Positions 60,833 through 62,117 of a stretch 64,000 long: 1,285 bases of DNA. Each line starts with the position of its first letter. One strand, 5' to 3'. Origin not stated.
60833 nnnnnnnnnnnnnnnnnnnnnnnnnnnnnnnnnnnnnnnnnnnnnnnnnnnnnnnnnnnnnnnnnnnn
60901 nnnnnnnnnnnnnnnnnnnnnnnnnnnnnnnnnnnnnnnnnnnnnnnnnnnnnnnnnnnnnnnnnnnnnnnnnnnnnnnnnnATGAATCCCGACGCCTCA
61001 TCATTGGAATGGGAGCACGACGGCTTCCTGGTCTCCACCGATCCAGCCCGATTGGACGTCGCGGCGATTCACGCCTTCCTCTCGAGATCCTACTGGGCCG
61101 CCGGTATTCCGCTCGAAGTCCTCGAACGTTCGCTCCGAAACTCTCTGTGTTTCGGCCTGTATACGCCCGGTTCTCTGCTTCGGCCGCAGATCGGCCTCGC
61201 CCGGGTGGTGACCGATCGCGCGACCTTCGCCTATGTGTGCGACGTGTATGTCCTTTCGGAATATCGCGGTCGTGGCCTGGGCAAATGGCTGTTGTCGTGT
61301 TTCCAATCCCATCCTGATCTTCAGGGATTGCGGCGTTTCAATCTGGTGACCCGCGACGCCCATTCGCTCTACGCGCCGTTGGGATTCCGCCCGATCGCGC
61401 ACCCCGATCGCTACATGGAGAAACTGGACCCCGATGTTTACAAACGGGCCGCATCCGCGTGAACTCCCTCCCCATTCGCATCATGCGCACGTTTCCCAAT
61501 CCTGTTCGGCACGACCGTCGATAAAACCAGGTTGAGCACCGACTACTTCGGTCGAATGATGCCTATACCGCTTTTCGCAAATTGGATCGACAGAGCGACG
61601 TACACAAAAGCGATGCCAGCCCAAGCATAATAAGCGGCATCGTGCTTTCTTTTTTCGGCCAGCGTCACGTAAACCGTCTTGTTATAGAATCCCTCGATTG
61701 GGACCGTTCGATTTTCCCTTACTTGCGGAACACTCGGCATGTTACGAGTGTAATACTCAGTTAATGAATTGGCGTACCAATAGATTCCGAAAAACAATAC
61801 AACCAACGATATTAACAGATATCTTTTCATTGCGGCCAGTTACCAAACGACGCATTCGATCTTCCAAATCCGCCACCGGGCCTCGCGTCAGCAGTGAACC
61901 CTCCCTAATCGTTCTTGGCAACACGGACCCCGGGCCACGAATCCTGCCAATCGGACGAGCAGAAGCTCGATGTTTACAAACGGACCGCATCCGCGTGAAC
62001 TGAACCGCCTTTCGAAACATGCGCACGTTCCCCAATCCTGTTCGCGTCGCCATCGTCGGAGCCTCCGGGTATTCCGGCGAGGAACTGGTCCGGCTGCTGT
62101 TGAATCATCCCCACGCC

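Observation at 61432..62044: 459-bp low-GC insertion with a 95-aa membrane ORF, bracketed by 77-bp direct copies of the GNAT-end/argC-start junction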

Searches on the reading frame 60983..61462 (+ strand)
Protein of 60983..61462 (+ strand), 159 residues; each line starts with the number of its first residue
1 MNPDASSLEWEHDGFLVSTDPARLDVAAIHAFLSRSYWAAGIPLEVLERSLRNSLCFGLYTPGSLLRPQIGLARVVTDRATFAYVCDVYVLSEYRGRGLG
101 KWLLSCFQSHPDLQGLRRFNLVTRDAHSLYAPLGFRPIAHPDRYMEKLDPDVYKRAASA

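Call 7: search_protein_families(library=pfam, proteins=[window:60983-61462:+], max_evalue=0.01)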
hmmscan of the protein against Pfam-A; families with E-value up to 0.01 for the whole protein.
window:60983-61462:+ (159 aa): 3 families
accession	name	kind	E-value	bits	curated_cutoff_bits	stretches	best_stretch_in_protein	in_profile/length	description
PF13508.13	Acetyltransf_7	-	1.6e-09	38.5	27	1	70-136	15-83/84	Acetyltransferase (GNAT) domain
PF00583.31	Acetyltransf_1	-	2.3e-07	31.5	20.7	1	70-135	45-116/116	Acetyltransferase (GNAT) family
PF13673.13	Acetyltransf_10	-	8.9e-05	22.9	23.6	1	70-141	43-112/128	Acetyltransferase (GNAT) domain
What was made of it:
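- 60983..61462 (+): GNAT acetyltransferase gene, intact; its last 9 codons and stop lie in repeat copy 1. Pfam Acetyltransf_7 and Acetyltransf_1 (call 7).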

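Call 9: find_encoding_contigs(protein=window:60983-61462:+, flank=5000, max_places=10)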
Protein window:60983-61462:+ (159 aa): 5 contigs read that carry it; 4 places shown.
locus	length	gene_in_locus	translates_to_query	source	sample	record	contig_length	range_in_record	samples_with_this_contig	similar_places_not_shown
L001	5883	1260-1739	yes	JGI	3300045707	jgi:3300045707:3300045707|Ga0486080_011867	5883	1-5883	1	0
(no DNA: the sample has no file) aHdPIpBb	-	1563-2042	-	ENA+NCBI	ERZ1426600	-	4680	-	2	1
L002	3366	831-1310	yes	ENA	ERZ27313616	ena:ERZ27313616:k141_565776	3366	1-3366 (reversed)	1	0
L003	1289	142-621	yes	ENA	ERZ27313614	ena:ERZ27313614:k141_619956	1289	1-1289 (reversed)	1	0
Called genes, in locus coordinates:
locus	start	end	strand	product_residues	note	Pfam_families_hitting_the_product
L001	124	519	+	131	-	PF00380:Ribosomal_S9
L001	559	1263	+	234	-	PF04299:FMN_bind_2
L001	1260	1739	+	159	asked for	PF00583:Acetyltransf_1 (weak), PF13508:Acetyltransf_7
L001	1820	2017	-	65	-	-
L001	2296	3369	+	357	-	PF01118:Semialdhyde_dh, PF22698:Semialdhyde_dhC_1, PF02774:Semialdhyde_dhC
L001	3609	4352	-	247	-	PF20260:PUA_4, PF04452:Methyltrans_RNA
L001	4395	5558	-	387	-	PF00226:DnaJ, PF01556:DnaJ_C, PF00684:DnaJ_CXXCXGXG, PF27439:DnaJ_C_2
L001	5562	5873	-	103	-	PF01025:GrpE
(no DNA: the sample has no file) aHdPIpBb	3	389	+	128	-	?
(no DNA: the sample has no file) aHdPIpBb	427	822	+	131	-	PF00380:Ribosomal_S9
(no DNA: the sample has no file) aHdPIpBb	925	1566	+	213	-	PF04299:FMN_bind_2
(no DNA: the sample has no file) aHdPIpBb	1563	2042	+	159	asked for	PF00583:Acetyltransf_1 (weak), PF13508:Acetyltransf_7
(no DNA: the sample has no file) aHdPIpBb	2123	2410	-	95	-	-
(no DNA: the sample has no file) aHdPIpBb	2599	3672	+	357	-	PF01118:Semialdhyde_dh, PF22698:Semialdhyde_dhC_1, PF02774:Semialdhyde_dhC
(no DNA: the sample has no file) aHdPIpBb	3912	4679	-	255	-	?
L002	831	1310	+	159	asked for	PF00583:Acetyltransf_1 (weak), PF13508:Acetyltransf_7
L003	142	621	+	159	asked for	PF00583:Acetyltransf_1 (weak), PF13508:Acetyltransf_7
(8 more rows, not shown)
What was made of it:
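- On Campbell-type (single crossover) integrated circle: Every contig carrying this exact GNAT protein has the insert (call 9).
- Every contig with this exact GNAT protein has the insert (call 9).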

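Call 11: find_homologous_proteins(query=window:60983-61462:+, max_evalue=1e-10)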
Query window:60983-61462:+ (159 aa): 7952 proteins with E <= 1e-10 among 8000 candidates; the best 120 are listed.
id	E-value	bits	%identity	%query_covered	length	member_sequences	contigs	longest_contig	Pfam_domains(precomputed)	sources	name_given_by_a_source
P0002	8.5e-104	362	100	100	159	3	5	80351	PF13508.14,PF00583.32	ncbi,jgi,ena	jgi:GNAT superfamily N-acetyltransferase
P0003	4.7e-91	321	89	100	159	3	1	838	PF13673.14,PF13508.14,PF00583.32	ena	-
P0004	6.7e-85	301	85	100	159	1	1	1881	PF13673.14,PF13508.14,PF00583.32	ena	-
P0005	9.8e-75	268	73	100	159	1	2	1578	PF13673.14,PF13508.14,PF00583.32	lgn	-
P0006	1.1e-74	267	74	100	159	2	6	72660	PF13673.14,PF13508.14,PF00583.32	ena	-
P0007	3.3e-72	259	74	100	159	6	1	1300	PF13673.14,PF13508.14,PF00583.32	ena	-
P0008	4.2e-72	259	71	100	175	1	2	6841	PF13673.14,PF13508.14,PF00583.32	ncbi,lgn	-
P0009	7.9e-72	258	71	100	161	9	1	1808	PF13673.14,PF13508.14,PF00583.32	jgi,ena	jgi:ribosomal protein S18 acetylase RimI-like enzyme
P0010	1.1e-69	251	74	95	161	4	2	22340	PF13673.14,PF13508.14,PF00583.32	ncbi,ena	-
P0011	2.3e-67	244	72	95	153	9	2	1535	PF13673.14,PF13508.14,PF00583.32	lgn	-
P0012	1.3e-66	241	74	94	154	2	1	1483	PF13508.14,PF00583.32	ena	-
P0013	8.6e-65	235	71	93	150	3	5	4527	PF13673.14,PF13508.14,PF00583.32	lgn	-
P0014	1.4e-63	231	70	93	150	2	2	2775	PF13673.14,PF13508.14,PF00583.32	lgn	-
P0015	2.5e-63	231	69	94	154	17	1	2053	PF13508.14,PF00583.32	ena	-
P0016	2.7e-63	230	69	96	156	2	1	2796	PF13673.14,PF13508.14,PF00583.32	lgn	-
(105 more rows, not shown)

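Call 12: find_encoding_contigs(protein=P0004, flank=5000, max_places=4)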
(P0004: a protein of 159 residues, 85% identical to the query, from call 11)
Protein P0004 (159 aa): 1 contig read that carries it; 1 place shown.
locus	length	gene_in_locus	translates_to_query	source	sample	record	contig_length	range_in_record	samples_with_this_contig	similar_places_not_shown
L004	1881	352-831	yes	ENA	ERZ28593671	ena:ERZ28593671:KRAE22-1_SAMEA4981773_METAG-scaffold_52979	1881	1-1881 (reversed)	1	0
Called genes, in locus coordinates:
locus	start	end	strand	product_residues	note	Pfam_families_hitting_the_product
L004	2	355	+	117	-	?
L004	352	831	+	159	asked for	PF00583:Acetyltransf_1, PF13508:Acetyltransf_7, PF13673:Acetyltransf_10 (weak)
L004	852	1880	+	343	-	?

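Call 13: find_encoding_contigs(protein=P0003, flank=5000, max_places=4)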
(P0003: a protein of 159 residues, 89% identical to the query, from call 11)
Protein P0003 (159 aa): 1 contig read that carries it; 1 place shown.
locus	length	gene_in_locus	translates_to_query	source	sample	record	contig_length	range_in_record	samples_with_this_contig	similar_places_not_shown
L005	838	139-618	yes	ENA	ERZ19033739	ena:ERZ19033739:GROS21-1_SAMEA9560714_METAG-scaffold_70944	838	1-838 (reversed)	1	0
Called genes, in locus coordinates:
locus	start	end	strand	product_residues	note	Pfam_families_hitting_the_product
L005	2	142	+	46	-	?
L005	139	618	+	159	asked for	PF00583:Acetyltransf_1, PF13673:Acetyltransf_10 (weak), PF13508:Acetyltransf_7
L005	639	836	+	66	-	?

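Call 14: find_encoding_contigs(protein=P0006, flank=5000, max_places=6)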
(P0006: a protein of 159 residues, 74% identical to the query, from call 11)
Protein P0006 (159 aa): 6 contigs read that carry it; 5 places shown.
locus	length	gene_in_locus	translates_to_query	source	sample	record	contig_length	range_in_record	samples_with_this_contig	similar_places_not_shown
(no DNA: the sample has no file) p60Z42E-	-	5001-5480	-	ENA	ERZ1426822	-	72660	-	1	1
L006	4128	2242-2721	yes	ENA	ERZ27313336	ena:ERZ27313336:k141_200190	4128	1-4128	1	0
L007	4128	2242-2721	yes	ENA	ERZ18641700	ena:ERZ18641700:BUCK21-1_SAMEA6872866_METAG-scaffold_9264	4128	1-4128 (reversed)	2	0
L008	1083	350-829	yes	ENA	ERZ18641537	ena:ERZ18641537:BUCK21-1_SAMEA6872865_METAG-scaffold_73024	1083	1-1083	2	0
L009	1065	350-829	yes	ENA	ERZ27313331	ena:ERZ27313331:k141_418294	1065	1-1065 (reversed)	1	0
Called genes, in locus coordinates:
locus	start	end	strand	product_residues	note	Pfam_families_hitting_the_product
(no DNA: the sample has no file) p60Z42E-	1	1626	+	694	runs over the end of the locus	PF03190:Thioredox_DsbH, PF13098:Thioredoxin_2 (faint), PF13899:Thioredoxin_7, PF07470:Glyco_hydro_88 (faint)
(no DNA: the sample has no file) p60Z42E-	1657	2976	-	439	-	-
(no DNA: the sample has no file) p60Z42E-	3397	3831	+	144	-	PF00572:Ribosomal_L13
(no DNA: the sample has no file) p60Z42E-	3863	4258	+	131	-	PF00380:Ribosomal_S9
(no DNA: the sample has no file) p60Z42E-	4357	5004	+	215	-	PF04299:FMN_bind_2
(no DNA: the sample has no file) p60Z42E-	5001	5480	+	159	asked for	PF00583:Acetyltransf_1, PF13673:Acetyltransf_10 (weak), PF13508:Acetyltransf_7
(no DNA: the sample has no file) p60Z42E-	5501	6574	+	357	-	PF01118:Semialdhyde_dh, PF22698:Semialdhyde_dhC_1, PF02774:Semialdhyde_dhC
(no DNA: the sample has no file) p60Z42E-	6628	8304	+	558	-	PF12831:FAD_oxidored, PF13450:NAD_binding_8 (weak)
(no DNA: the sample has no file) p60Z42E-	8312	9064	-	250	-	PF20260:PUA_4, PF04452:Methyltrans_RNA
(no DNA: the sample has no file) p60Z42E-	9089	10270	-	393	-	PF00226:DnaJ, PF01556:DnaJ_C, PF00684:DnaJ_CXXCXGXG, PF27439:DnaJ_C_2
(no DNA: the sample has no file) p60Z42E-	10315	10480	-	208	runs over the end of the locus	PF01025:GrpE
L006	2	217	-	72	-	?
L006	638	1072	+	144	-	PF00572:Ribosomal_L13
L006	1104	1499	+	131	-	PF00380:Ribosomal_S9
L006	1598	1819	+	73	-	PF04299:FMN_bind_2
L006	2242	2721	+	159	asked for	PF00583:Acetyltransf_1, PF13673:Acetyltransf_10 (weak), PF13508:Acetyltransf_7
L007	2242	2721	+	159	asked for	PF00583:Acetyltransf_1, PF13673:Acetyltransf_10 (weak), PF13508:Acetyltransf_7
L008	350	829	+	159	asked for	PF00583:Acetyltransf_1, PF13673:Acetyltransf_10 (weak), PF13508:Acetyltransf_7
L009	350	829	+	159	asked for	PF00583:Acetyltransf_1, PF13673:Acetyltransf_10 (weak), PF13508:Acetyltransf_7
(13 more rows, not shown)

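Call 17: find_related_loci(query=window:60983-61462:+, collection=genome_contigs, flank=4000)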
Query window:60983-61462:+ (159 aa) in genome_contigs; peptide patterns used: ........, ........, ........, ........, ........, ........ (x = any residue, [..] = any of these).
365 stretches matched a pattern; 279 encode a relative of the query (tblastn E <= 1e-3); the best 80 are kept; 80 distinct loci.
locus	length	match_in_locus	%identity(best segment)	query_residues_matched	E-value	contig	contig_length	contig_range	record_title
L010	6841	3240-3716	71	1-159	7e-76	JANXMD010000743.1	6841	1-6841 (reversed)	MAG: Verrucomicrobia bacterium isolate 336R_concoct_69_sub 336R_k141_480436, whole genome shotgun sequence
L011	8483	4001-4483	71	1-159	1e-75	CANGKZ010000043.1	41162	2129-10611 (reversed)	MAG: Verrucomicrobia bacterium isolate Jr-7aug17-174 genome assembly, contig: Jr-7aug17-C1359, whole genome shotgun sequ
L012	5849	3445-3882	74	9-154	4e-71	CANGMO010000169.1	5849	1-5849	MAG: Verrucomicrobia bacterium isolate Jr-28jun17-223 genome assembly, contig: Jr-28jun17-C20900, whole genome shotgun s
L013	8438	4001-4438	75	9-158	1e-70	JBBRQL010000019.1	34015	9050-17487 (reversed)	MAG: Verrucomicrobiota bacterium isolate metawrap_la1_43 W_la1_43_k141_1468191L_34015_cov_11.4408, whole genome shotgun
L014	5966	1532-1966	69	10-158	1e-67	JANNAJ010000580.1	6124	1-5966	MAG: Verrucomicrobiota bacterium isolate OTE_78_metabat_496 OTE_78_k141_2531530, whole genome shotgun sequence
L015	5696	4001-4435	68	10-158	5e-67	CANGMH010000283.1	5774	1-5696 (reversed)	MAG: Verrucomicrobia bacterium isolate Jr-7aug17-240 genome assembly, contig: Jr-7aug17-C25113, whole genome shotgun seq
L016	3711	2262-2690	66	8-154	6e-64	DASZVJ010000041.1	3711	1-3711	MAG TPA_asm: Vicinamibacterales bacterium isolate SMAG_U6128 k141_92488, whole genome shotgun sequence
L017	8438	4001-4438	65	9-157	9e-62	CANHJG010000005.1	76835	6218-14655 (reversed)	MAG: Opitutae bacterium isolate RE-23may17-750 genome assembly, contig: RE-23may17-C419, whole genome shotgun sequence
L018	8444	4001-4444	64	9-159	5e-61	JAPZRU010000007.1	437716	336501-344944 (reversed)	MAG: Steroidobacteraceae bacterium isolate LE19-196.1M c_000000009935, whole genome shotgun sequence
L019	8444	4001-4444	62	8-158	5e-59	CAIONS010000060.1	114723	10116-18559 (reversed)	MAG: uncultured Opitutae bacterium isolate Umea3p2_bin-0592 genome assembly, contig: bin-0592:60/71, whole genome shotgu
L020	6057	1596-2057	59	3-159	5e-59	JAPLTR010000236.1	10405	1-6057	MAG: Verrucomicrobia bacterium isolate LacPavin_0920_WC70_MAG_67_8 LacPavin_0920_WC70_scaffold_825651, whole genome shot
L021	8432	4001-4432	64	7-153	7e-59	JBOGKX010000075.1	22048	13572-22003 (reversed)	MAG: Terriglobales bacterium isolate TC-S_maxbin2.bin.334_sub k127_3603354, whole genome shotgun sequence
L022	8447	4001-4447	59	7-159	1e-58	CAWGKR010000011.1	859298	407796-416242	MAG: uncultured Acidobacteriota bacterium isolate MFD02134.bin.2.48 genome assembly, contig: contig_8249, whole genome s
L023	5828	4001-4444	62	9-159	4e-58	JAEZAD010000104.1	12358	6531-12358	MAG: Verrucomicrobia bacterium isolate OH_CBrB_135 k127_891064, whole genome shotgun sequence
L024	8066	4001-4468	58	1-159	9e-58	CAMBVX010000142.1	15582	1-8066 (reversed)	MAG: Opitutus sp. GAS368 isolate MoH-02may19-181 genome assembly, contig: MoH-02may19-C6619, whole genome shotgun sequen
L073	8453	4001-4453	59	1-155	2e-52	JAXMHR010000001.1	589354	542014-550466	MAG: Verrucomicrobiota bacterium isolate STL-VER9 C2.24.fa-1, whole genome shotgun sequence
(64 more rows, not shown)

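Call 69: search_protein_families(library=ncbifam, proteins=[window:60983-61462:+], max_evalue=0.01)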
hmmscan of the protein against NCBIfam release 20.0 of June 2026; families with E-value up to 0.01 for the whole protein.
window:60983-61462:+ (159 aa): 3 families
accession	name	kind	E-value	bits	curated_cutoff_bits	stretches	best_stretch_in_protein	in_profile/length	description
NF040501.1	resist_ArsN2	equivalog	0.00021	20.9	125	1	88-139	54-105/133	arsenic resistance N-acetyltransferase ArsN2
TIGR01575.1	rimI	equivalog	0.0046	17.1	86.4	1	83-148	56-125/132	ribosomal protein S18-alanine N-acetyltransferase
NF040503.1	resist_ArsN1a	equivalog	0.0062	16.3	170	1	78-137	70-135/159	arsinothricin resistance N-acetyltransferase ArsN1 family A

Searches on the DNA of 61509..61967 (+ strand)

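Call 47: search_dna_similar(query=window:61509-61967:+, collection=plasmids, mode=distant, max_evalue=0.01)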
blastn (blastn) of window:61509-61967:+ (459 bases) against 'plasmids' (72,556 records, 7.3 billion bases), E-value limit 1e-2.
No match.

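Call 48: search_dna_similar(query=window:61509-61967:+, collection=phages, mode=distant, max_evalue=0.01)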
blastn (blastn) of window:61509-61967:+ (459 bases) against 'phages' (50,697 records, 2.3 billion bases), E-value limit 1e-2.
No match.
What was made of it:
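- Tried and rejected: DNA matches of the insert in plasmids or phages: none (calls 47, 48).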
